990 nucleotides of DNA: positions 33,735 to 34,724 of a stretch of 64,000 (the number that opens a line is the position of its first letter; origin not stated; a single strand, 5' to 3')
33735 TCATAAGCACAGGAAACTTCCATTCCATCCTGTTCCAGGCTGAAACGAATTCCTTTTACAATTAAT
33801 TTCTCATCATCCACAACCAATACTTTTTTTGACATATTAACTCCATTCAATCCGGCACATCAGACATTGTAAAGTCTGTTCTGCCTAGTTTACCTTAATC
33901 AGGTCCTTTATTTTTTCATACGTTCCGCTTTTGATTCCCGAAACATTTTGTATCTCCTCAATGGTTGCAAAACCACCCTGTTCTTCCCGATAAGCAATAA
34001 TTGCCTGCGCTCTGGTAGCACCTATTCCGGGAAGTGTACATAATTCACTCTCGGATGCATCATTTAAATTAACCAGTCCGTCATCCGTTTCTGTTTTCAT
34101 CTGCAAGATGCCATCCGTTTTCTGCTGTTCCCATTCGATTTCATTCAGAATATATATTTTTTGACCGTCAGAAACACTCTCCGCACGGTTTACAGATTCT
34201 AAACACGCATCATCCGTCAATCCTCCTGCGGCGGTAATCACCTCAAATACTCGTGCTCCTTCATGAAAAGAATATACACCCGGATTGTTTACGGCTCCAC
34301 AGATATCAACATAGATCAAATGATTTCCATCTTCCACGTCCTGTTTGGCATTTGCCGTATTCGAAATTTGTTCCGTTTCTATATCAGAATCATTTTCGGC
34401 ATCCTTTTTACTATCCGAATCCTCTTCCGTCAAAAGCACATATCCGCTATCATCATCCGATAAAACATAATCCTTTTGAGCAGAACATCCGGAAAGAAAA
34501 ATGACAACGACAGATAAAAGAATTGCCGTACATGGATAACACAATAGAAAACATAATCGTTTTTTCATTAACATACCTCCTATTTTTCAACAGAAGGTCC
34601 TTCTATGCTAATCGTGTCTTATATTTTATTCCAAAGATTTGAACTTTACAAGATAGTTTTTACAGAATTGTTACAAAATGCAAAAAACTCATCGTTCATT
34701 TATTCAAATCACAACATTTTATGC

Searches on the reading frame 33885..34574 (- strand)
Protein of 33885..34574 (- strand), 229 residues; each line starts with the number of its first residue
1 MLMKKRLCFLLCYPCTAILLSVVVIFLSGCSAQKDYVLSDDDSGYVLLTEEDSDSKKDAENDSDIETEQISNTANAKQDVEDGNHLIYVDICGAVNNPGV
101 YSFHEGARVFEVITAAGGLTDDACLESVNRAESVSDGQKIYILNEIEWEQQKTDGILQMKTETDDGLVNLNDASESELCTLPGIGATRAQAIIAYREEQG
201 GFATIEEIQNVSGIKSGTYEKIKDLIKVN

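Call 65: search_protein_families(library=pfam, proteins=[window:33885-34574:-], max_evalue=0.0001)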
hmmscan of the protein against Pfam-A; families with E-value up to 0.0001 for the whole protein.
window:33885-34574:- (229 aa): 3 families
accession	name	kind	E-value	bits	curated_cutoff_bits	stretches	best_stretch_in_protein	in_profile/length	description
PF12836.13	HHH_3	-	3.5e-19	69.1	27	1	167-226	5-64/65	Helix-hairpin-helix motif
PF10531.15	SLBB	-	3e-12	46.6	27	1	88-142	1-54/55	SLBB domain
PF00633.29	HHH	-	5e-10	39.1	24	1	167-195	2-30/30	Helix-hairpin-helix motif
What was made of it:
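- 33885..34574 (-): comEA (SLBB + HHH_3), the host competence gene upstream. Pfam (call 65).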
